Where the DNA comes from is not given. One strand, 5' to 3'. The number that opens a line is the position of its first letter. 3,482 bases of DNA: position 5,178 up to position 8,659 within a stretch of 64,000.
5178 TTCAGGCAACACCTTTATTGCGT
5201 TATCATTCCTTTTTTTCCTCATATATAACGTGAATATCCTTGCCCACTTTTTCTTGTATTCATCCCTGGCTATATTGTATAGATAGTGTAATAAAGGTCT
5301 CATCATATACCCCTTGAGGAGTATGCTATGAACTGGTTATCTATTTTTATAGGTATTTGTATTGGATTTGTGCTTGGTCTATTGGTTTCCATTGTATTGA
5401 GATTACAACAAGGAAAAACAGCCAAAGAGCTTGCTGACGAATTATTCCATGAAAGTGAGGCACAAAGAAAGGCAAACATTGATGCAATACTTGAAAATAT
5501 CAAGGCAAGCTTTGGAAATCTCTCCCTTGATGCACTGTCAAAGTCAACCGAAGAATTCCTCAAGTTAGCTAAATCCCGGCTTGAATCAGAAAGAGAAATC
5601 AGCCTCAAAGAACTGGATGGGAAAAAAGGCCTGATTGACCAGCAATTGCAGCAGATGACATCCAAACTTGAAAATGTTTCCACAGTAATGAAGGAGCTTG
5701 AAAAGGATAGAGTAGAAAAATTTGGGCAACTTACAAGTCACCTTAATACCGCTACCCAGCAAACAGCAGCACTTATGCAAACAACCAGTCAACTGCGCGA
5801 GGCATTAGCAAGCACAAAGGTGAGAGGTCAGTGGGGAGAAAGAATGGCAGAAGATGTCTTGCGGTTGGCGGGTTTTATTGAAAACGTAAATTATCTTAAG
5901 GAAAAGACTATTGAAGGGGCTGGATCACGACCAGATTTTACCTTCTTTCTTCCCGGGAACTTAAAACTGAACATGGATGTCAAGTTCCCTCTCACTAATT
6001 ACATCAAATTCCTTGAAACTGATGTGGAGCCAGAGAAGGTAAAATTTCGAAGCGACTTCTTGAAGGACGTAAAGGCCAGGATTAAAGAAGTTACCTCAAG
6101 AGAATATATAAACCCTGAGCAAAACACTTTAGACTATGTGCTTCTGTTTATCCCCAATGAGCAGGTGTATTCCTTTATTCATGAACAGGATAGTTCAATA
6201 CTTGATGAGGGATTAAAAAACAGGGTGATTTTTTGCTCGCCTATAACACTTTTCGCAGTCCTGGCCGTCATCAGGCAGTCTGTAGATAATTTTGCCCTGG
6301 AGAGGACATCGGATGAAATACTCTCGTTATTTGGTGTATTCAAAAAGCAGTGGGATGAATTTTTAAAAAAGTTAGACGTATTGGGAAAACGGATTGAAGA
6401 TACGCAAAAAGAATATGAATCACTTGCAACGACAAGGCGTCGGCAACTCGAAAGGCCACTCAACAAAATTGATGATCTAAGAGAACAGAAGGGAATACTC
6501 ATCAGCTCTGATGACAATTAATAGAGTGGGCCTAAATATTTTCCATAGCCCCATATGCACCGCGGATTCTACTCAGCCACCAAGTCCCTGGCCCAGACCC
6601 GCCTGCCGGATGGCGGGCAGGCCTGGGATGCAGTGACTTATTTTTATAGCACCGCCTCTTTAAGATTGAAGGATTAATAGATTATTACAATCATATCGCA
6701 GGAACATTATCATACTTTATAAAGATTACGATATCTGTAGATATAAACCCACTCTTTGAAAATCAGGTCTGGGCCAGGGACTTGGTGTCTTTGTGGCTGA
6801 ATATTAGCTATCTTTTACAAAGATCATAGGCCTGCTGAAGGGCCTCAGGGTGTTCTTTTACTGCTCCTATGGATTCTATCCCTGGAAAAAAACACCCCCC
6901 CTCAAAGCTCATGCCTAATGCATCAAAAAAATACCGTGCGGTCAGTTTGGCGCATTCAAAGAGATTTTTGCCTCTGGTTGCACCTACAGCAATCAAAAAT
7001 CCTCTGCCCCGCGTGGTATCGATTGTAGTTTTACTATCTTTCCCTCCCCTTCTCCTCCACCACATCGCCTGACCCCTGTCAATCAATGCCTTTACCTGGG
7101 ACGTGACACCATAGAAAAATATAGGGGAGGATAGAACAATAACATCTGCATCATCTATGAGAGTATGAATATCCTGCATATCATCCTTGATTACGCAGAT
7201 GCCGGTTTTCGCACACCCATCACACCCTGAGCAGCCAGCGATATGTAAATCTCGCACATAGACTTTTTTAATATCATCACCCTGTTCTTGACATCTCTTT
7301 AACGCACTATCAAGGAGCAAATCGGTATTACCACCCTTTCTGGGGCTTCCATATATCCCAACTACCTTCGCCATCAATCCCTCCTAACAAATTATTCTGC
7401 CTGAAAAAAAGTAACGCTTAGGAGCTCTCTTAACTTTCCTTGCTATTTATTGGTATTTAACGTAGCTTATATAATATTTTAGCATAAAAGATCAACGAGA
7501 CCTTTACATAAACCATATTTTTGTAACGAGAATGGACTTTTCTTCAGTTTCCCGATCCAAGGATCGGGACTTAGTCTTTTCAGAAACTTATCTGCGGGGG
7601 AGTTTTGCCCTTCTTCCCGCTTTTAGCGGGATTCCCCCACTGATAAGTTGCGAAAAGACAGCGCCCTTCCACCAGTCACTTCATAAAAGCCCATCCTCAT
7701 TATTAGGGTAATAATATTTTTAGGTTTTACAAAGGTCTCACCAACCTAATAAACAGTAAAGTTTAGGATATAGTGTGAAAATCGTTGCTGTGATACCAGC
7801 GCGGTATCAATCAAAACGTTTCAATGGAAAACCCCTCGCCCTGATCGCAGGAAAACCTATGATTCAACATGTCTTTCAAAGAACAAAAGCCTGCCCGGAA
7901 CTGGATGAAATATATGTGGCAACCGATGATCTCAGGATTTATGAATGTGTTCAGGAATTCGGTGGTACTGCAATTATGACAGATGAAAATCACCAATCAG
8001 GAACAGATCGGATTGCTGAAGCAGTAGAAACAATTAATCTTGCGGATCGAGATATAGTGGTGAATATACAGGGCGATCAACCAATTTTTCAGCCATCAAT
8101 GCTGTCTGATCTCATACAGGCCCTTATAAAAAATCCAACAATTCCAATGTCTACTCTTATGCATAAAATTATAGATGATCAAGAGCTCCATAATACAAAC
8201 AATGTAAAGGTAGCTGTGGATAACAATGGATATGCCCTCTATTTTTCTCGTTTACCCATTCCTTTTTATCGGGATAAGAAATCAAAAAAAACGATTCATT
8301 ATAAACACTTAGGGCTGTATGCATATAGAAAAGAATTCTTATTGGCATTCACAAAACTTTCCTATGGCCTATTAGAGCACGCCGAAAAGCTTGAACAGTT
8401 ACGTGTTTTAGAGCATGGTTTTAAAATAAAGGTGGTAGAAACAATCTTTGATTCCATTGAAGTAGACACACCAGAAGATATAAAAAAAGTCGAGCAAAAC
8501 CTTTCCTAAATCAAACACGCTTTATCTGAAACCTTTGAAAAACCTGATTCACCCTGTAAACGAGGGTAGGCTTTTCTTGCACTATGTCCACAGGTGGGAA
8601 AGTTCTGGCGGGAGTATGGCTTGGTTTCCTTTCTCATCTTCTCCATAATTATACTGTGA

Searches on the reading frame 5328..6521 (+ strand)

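Call 54: search_protein_families(library=pfam, proteins=[window:5328-6521:+], max_evalue=0.00001)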
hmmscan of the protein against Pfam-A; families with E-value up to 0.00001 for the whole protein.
window:5328-6521:+ (397 aa): 1 family
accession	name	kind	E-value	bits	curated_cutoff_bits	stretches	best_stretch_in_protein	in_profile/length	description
PF02646.22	RmuC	-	1.5e-66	224.9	26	1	103-387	3-287/291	RmuC family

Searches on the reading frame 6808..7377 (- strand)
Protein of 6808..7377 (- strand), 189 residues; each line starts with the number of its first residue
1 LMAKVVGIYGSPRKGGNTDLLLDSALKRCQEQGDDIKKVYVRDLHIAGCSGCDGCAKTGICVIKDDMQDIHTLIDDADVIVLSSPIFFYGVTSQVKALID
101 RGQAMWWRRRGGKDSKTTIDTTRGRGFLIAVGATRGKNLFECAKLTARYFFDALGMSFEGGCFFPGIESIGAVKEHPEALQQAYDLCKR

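Call 54: search_protein_families(library=pfam, proteins=[window:6808-7377:-], max_evalue=0.00001)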
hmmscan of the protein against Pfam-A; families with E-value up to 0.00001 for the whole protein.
window:6808-7377:- (189 aa): 2 families
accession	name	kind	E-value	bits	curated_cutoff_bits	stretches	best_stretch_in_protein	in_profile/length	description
PF03358.20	FMN_red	-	4.9e-20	72.1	24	1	4-107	2-99/152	NADPH-dependent FMN reductase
PF02525.22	Flavodoxin_2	-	2.1e-09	37.8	27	1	4-168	2-179/198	Flavodoxin-like fold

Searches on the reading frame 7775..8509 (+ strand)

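Call 54: search_protein_families(library=pfam, proteins=[window:7775-8509:+], max_evalue=0.00001)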
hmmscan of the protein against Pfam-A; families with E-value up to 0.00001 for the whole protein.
window:7775-8509:+ (244 aa): 2 families
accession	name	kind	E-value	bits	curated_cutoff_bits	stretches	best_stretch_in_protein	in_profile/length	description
PF02348.25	CTP_transf_3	-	2.9e-60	204.2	22.6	1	4-218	1-217/217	Cytidylyltransferase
PF12804.13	NTP_transf_3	-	8.2e-11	42.8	27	1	12-120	8-114/160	MobA-like NTP transferase domain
